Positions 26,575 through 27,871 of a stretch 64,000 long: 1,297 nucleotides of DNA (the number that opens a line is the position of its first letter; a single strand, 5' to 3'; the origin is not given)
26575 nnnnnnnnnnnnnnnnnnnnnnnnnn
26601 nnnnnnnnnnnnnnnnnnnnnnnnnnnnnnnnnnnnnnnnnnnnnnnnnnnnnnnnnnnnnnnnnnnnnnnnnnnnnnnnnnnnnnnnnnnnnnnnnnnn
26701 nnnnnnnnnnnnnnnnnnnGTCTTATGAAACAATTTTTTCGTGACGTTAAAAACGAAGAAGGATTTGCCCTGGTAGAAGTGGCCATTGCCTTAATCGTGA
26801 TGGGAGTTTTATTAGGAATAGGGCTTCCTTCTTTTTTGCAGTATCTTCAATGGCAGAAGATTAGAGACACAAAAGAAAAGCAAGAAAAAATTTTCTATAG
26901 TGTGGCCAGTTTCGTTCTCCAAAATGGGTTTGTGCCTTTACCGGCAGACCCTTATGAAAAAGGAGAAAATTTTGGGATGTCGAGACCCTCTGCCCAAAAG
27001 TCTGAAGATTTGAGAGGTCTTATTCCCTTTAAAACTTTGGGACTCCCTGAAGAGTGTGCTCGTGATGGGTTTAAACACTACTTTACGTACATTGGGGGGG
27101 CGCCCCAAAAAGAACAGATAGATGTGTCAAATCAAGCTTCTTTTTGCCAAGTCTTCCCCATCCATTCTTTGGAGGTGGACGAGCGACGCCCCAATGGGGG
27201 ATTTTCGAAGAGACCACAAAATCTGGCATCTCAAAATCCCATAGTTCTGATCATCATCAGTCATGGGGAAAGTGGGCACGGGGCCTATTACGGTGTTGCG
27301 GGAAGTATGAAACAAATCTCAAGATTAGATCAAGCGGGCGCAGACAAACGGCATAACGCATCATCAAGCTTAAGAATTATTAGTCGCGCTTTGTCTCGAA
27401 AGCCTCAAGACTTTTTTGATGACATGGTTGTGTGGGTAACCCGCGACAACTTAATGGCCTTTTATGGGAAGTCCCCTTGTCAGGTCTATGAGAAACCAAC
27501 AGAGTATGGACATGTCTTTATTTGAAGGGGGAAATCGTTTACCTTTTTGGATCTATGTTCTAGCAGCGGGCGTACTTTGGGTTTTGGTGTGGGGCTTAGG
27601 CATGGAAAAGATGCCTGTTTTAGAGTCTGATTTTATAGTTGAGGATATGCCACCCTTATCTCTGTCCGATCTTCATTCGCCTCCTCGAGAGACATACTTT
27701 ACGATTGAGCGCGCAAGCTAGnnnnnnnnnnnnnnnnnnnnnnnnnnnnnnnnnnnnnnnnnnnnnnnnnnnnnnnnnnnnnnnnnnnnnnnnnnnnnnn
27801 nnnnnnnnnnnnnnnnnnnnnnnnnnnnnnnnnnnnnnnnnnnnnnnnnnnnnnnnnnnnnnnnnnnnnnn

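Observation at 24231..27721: Orphan lipoprotein secretin plus two unusually large prepilin-type proteins, with no ATPase, platform or peptidase in the window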

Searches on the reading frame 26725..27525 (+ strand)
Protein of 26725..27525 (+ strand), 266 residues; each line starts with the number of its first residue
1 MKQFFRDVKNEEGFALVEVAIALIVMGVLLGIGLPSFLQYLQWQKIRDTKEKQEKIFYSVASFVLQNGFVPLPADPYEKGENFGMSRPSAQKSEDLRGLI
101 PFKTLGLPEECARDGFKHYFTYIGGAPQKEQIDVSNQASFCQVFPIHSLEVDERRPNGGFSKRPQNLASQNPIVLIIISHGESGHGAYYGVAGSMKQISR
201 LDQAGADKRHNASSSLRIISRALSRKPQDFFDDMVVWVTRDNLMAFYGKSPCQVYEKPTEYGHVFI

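Call 3: search_protein_families(library=pfam, proteins=[window:26725-27525:+], max_evalue=1)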
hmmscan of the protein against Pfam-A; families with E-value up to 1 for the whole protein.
window:26725-27525:+ (266 aa): 1 family
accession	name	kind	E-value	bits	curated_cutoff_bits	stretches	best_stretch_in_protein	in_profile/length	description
PF07963.17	N_methyl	-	0.00058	19.8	21.2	1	9-33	2-26/27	Prokaryotic N-terminal methylation motif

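Call 4: search_protein_families(library=ncbifam, proteins=[window:26725-27525:+], max_evalue=1)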
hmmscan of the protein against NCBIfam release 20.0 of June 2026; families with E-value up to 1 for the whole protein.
window:26725-27525:+ (266 aa): 9 families
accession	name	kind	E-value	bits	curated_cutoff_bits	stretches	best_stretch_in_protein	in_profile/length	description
NF007862.0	PRK10574.1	equivalog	0.00011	22.4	138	1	9-48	2-41/145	prepilin peptidase-dependent pilin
TIGR01710.1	typeII_sec_gspG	equivalog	0.00028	20.9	88.85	1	13-71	2-60/134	type II secretion system major pseudopilin GspG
NF007800.0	PRK10506.1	equivalog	0.00048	20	158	1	8-52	5-49/163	prepilin peptidase-dependent protein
NF041775.1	typeIV_PilA_Myxo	equivalog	0.0027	17.7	400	1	11-63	10-62/214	type IV pilin protein PilA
NF007848.0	PRK10557.1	equivalog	0.037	13.3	120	1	9-51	8-49/192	prepilin peptidase-dependent protein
NF052277.1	lmo0954_fam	equivalog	0.064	13.9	40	1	15-64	10-59/89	lmo0954 family membrane protein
TIGR02523.1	type_IV_pilV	equivalog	0.16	12.4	52.2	1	12-53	2-38/139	type IV pilus modification protein PilV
NF041013.1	T4P_ComGE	equivalog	0.18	11.9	49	1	9-52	1-44/83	competence type IV pilus minor pilin ComGE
NF040999.1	pilin_ComGC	equivalog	0.24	11.6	75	1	11-39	1-29/84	competence type IV pilus major pilin ComGC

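Call 8: find_encoding_contigs(protein=window:26725-27525:+, flank=10000, max_places=10)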
Protein window:26725-27525:+ (266 aa): 23 contigs read that carry it; 10 places shown.
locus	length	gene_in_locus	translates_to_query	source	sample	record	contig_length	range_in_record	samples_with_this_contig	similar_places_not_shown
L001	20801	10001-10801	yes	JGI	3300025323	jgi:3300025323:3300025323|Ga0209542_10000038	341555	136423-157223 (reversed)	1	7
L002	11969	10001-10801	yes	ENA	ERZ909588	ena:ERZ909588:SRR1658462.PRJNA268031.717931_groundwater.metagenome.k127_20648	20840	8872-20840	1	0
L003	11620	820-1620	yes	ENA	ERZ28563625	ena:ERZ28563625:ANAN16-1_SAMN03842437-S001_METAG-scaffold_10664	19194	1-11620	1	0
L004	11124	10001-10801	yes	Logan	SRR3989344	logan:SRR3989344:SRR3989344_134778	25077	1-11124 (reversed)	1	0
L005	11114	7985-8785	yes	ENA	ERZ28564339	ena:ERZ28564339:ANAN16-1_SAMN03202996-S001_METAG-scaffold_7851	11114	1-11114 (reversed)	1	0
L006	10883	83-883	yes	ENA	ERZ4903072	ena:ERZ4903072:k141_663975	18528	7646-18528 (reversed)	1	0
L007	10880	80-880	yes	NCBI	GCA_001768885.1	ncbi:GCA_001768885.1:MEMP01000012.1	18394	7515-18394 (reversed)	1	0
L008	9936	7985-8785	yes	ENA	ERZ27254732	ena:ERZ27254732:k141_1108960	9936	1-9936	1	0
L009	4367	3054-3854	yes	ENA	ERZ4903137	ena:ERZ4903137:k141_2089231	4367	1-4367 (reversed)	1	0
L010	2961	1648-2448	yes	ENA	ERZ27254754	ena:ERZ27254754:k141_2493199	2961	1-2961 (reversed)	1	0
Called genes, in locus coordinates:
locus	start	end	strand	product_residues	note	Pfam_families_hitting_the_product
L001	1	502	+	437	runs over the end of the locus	PF00324:AA_permease, PF13520:AA_permease_2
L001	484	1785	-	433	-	PF00579:tRNA-synt_1b, PF22421:SYY_C-terminal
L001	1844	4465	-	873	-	PF13505:OMP_b-brl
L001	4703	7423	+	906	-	PF02739:5_3_exonuc_N, PF01367:5_3_exonuc, PF01612:DNA_pol_A_exo1, PF00476:DNA_pol_A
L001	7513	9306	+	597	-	PF00263:Secretin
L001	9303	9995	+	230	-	-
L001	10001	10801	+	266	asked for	-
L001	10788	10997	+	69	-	-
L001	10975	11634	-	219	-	PF00834:Ribul_P_3_epim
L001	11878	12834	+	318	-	PF06258:Mito_fiss_Elm1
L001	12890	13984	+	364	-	PF21102:DprA_N, PF02481:DNA_processg_A, PF17782:WHD_DprA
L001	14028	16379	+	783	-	PF01751:Toprim, PF01131:Topoisom_bac, PF01396:Zn_ribbon_Top1, PF13368:Toprim_C_rpt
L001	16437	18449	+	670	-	PF00773:RNB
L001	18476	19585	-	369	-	PF01520:Amidase_3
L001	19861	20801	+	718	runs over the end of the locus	PF10150:RNase_E_G, PF20833:RNase_E_G_Thio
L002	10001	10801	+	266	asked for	-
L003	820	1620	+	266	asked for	-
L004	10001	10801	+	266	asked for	-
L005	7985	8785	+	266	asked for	-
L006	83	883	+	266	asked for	-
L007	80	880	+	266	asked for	-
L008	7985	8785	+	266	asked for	-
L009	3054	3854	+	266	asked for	-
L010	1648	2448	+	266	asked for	-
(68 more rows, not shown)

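Call 15: search_solved_structures(query=window:26725-27525:+, max_evalue=1)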
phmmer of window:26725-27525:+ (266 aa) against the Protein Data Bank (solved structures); distinct sequences matched with E-value up to 1: 7.
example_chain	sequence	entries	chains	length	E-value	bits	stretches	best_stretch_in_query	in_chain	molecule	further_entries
9egp_A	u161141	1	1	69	0.00059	22.3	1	6-43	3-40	Geopilin domain 1 protein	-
7tgg_A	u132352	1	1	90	0.0099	18.3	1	6-40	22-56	Geopilin domain 1 protein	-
9laa_A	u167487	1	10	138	0.05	16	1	9-42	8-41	Type IV pilin protein PilA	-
8tj2_C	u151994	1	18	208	0.14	14.5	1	14-67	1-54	Type IV major pilin protein PilA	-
6xxe_A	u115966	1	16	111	0.34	13.3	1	14-42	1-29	Uncharacterized protein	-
8qqj_J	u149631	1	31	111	0.38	13.1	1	14-42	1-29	Type IV narrow pilus major component PilA5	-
9lab_B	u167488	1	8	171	0.52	12.7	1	9-39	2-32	MSHA major pilin subunit MshA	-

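Call 17: find_homologous_proteins(query=window:26725-27525:+, max_evalue=0.001)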
Query window:26725-27525:+ (266 aa): 21 proteins with E <= 0.001 among 567 candidates.
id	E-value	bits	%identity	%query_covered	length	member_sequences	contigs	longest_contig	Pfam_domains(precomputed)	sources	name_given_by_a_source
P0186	3.2e-177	605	100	100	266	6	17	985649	-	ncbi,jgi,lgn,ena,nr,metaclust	ncbi:MAG: hypothetical protein A2977_03305 [Alphaproteobacteria bacterium RIFCSPLOWO2_01_FULL_45_8]|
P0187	1.4e-139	482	79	100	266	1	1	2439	-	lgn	-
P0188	9.0e-136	469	76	100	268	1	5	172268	-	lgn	-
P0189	2.6e-135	468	78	100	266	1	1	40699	-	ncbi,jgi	jgi:type II secretory pathway pseudopilin PulG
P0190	3.2e-134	464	77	100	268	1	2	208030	-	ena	-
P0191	8.0e-134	463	75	100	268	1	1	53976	-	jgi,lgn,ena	jgi:type II secretory pathway pseudopilin PulG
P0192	2.6e-133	461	74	100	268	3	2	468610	-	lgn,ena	-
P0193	1.2e-124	433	69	100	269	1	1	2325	-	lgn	-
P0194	5.9e-117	408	69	100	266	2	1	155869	-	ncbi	ncbi:MAG: type II secretion system protein [Alphaproteobacteria bacterium]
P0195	1.5e-106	373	61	100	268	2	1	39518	-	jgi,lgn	jgi:type II secretory pathway pseudopilin PulG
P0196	6.1e-105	368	62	100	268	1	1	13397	-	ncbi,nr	ncbi:type II secretion system GspH family protein [Alphaproteobacteria bacterium]|nr:type II secreti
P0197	3.1e-102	359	60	100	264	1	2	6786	-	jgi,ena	-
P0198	1.4e-97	344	59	100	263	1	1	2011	-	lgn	-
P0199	7.4e-93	329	58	94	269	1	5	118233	-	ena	-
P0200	7.2e-86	306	56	92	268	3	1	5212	PF07963.18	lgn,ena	-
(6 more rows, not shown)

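Call 31: predict_structure(alignment_id=A3)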
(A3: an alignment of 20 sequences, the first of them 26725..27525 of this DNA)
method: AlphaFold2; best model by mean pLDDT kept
length: 266 residues; sequences in the alignment: 20
mean_pLDDT: 41.3   pTM: 0.32
mean pLDDT of the five models: 41.3, 40.7, 35.3, 34.6, 34.4
residues with pLDDT >= 90: 0; 70-90: 6; 50-70: 78; < 50: 182
segments of 3 or more residues with pLDDT < 50: 1-14, 61-68, 96-99, 112-266
pLDDT, mean of each block of 10 residues (from residue 1): 46 58 69 61 57 55 46 56 55 51 56 43 38 29 31 35 42 33 27 30 30 26 30 24 24 31 24
secondary structure, 60 per line:
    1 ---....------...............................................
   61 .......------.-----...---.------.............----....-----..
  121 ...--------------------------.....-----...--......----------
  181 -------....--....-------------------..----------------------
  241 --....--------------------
elements in order: H4-7 H14-67 H93-96 E97-101 H102-105 H110-113 E119-123 E150-154 E160-162 H165-170 E188-191 E194-197 H243-246

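Call 33: search_solved_structures(query=A2, max_evalue=1)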
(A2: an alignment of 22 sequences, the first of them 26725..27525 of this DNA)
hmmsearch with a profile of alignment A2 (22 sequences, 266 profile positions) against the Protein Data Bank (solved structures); distinct sequences matched with E-value up to 1: 19.
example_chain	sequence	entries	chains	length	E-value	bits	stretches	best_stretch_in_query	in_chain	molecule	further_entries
9egp_A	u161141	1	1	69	1.4e-05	27.6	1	5-45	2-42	Geopilin domain 1 protein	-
9laa_A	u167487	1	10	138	0.00011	24.6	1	3-43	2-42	Type IV pilin protein PilA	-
7tgg_A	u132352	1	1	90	0.00019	23.9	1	5-40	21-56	Geopilin domain 1 protein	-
6xxe_A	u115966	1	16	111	0.002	20.5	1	14-79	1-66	Uncharacterized protein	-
8qqj_J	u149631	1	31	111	0.0029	20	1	14-44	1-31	Type IV narrow pilus major component PilA5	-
8tj2_C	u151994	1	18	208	0.0048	19.3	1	14-63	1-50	Type IV major pilin protein PilA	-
9lab_B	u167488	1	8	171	0.013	17.9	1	9-39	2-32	MSHA major pilin subunit MshA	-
2hi2_A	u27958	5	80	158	0.028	16.8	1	14-72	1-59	Fimbrial protein | PilA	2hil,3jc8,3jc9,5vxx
1ay2_A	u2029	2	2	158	0.031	16.7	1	14-71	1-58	TYPE 4 PILIN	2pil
5kua_A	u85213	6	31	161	0.034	16.5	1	14-76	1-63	pilin | Neisseria meningitidis PilE variant SB-GATDH | Neisseria meningitidis PilE, SB-DATDH variant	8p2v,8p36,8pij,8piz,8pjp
8p3b_A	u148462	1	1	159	0.043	16.2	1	14-72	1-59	Fimbrial protein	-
8pfb_G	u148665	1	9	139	0.087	15.2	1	14-64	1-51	Type IV pilin PilE1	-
2m7g_A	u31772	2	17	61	0.13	14.6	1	14-40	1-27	Geopilin domain 1 protein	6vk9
3sok_A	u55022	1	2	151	0.17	14.2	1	14-46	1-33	Fimbrial protein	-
6pdq_A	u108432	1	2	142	0.21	14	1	150-208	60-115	Ancestral Effector Caspase-3/6/7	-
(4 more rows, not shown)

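Call 78: find_encoding_contigs(protein=P0188, flank=10000, max_places=1)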
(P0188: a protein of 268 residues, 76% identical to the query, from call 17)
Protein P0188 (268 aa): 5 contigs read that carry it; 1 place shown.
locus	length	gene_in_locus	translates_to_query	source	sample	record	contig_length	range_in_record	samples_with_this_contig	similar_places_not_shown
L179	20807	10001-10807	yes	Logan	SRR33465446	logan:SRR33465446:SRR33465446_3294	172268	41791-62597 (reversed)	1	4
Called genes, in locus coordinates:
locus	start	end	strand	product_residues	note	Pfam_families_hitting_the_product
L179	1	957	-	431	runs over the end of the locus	PF00579:tRNA-synt_1b, PF22421:SYY_C-terminal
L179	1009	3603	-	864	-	PF13505:OMP_b-brl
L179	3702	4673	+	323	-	-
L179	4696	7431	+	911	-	PF02739:5_3_exonuc_N, PF01367:5_3_exonuc, PF01612:DNA_pol_A_exo1, PF00476:DNA_pol_A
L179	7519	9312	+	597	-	PF00263:Secretin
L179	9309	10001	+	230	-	-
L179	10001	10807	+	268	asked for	-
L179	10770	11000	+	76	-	-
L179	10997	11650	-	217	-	PF00834:Ribul_P_3_epim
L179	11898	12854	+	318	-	PF06258:Mito_fiss_Elm1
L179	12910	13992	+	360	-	PF21102:DprA_N, PF02481:DNA_processg_A, PF17782:WHD_DprA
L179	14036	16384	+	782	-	PF01751:Toprim, PF01131:Topoisom_bac, PF01396:Zn_ribbon_Top1, PF13368:Toprim_C_rpt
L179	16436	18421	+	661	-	PF00773:RNB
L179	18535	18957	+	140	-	-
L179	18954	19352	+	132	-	-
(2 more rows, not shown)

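Call 85: search_protein_representatives(alignment_id=A3)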
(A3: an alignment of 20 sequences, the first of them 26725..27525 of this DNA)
Query: 20 sequences, 267 profile positions. Proteins with E-value up to 0.001 (for the whole library): 6259; up to 1e-10: 1988; up to 1e-30: 103. The best 150 are listed.
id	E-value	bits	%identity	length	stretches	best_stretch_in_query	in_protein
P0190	3.2e-139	479.1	-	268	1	2-266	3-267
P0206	7.7e-84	297.5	-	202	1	66-267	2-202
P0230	3.9e-70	252.5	-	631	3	11-254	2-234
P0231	1.3e-69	250.8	-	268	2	5-130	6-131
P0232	2.3e-68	246.7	-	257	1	6-259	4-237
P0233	2.7e-66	239.9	-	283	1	6-258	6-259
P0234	4.2e-60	219.7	-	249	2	4-132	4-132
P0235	2.0e-58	214.2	-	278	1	5-257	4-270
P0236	4.5e-51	190.0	-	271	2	10-128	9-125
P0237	6.8e-51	189.5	-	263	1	11-259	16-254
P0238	1.5e-50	188.3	-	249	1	13-257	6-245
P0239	1.9e-50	188.0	-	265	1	12-257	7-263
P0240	4.9e-48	180.1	-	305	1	9-258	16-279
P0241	2.4e-47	177.8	-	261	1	10-257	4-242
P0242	2.6e-47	177.7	-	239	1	17-258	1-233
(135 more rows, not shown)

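Call 87: search_solved_structures(query=A6, max_evalue=1)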
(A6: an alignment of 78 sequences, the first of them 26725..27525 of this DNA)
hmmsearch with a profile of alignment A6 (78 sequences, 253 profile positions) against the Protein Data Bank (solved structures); distinct sequences matched with E-value up to 1: 24.
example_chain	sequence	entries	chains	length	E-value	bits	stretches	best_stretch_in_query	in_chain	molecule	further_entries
9egp_A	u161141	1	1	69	2.2e-08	37.2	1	3-69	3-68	Geopilin domain 1 protein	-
5kua_A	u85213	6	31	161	7.4e-07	32.2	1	12-97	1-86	pilin | Neisseria meningitidis PilE variant SB-GATDH | Neisseria meningitidis PilE, SB-DATDH variant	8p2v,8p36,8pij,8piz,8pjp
9laa_A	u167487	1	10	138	8.8e-07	32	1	1-42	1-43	Type IV pilin protein PilA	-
7tgg_A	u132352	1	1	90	9.2e-07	31.9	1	4-60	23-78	Geopilin domain 1 protein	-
8p3b_A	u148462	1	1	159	1.3e-06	31.4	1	12-86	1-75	Fimbrial protein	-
2hi2_A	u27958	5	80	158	1.9e-06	30.9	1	12-71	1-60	Fimbrial protein | PilA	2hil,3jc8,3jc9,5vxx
1ay2_A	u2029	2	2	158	2.3e-06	30.6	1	12-70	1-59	TYPE 4 PILIN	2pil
6xxe_A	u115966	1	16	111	4.1e-06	29.8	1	12-76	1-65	Uncharacterized protein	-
8tj2_C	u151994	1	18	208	4.6e-06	29.6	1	12-66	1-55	Type IV major pilin protein PilA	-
8qqj_J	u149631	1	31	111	5.7e-06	29.3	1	12-73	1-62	Type IV narrow pilus major component PilA5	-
8pfb_G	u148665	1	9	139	1.3e-05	28.2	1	12-71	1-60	Type IV pilin PilE1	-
8uhf_A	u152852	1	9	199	0.00016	24.6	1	13-78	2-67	Toxin co-regulated pilin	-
2m7g_A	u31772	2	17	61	0.00022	24.1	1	12-60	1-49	Geopilin domain 1 protein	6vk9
5wda_A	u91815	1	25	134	0.00035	23.4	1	12-71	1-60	General secretion pathway protein G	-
9lab_B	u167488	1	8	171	0.00048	23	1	7-42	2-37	MSHA major pilin subunit MshA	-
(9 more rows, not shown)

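Call 88: search_protein_families(library=ncbifam, alignment_id=A6, max_evalue=0.001)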
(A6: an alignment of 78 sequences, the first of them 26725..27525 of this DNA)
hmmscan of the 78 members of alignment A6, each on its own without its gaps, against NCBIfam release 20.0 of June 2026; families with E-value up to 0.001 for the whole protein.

A. member 1, window:26725-27525:+ (266 aa): 3 families
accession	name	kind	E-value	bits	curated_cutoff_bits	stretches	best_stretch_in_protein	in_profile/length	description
NF007862.0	PRK10574.1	equivalog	0.00011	22.4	138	1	9-48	2-41/145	prepilin peptidase-dependent pilin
TIGR01710.1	typeII_sec_gspG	equivalog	0.00028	20.9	88.85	1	13-71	2-60/134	type II secretion system major pseudopilin GspG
NF007800.0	PRK10506.1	equivalog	0.00048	20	158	1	8-52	5-49/163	prepilin peptidase-dependent protein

B. families by the number of members that match (of 78 scanned): 12 families
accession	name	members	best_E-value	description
TIGR01710.1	typeII_sec_gspG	53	2.1e-09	type II secretion system major pseudopilin GspG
TIGR02532.1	IV_pilin_GFxxxE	31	2.7e-07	prepilin-type N-terminal cleavage/methylation domain-containing protein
NF041013.1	T4P_ComGE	25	3.3e-07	competence type IV pilus minor pilin ComGE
NF041775.1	typeIV_PilA_Myxo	19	1.1e-07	type IV pilin protein PilA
TIGR01708.2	typeII_sec_gspH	19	1.8e-06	type II secretion system minor pseudopilin GspH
NF007862.0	PRK10574.1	15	1.1e-05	prepilin peptidase-dependent pilin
NF040999.1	pilin_ComGC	14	1.3e-05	competence type IV pilus major pilin ComGC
NF007800.0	PRK10506.1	10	1.4e-05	prepilin peptidase-dependent protein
NF002956.0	PRK03612.1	1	0.0003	polyamine aminopropyltransferase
TIGR02596.1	TIGR02596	1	0.00046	Verru_Chthon cassette protein D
TIGR01707.1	gspI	1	0.00057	type II secretion system minor pseudopilin GspI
NF041002.1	pilin_ComGF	1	0.00064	competence type IV pilus minor pilin ComGF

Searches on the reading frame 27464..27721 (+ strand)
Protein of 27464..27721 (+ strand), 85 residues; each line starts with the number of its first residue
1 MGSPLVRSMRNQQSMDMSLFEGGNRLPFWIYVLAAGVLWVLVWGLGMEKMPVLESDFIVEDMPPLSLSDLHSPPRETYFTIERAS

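Call 3: search_protein_families(library=pfam, proteins=[window:27464-27721:+], max_evalue=1)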
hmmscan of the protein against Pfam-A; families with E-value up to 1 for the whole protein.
window:27464-27721:+ (85 aa): 0 families

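Call 4: search_protein_families(library=ncbifam, proteins=[window:27464-27721:+], max_evalue=1)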
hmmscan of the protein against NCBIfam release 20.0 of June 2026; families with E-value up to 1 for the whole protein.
window:27464-27721:+ (85 aa): 0 families
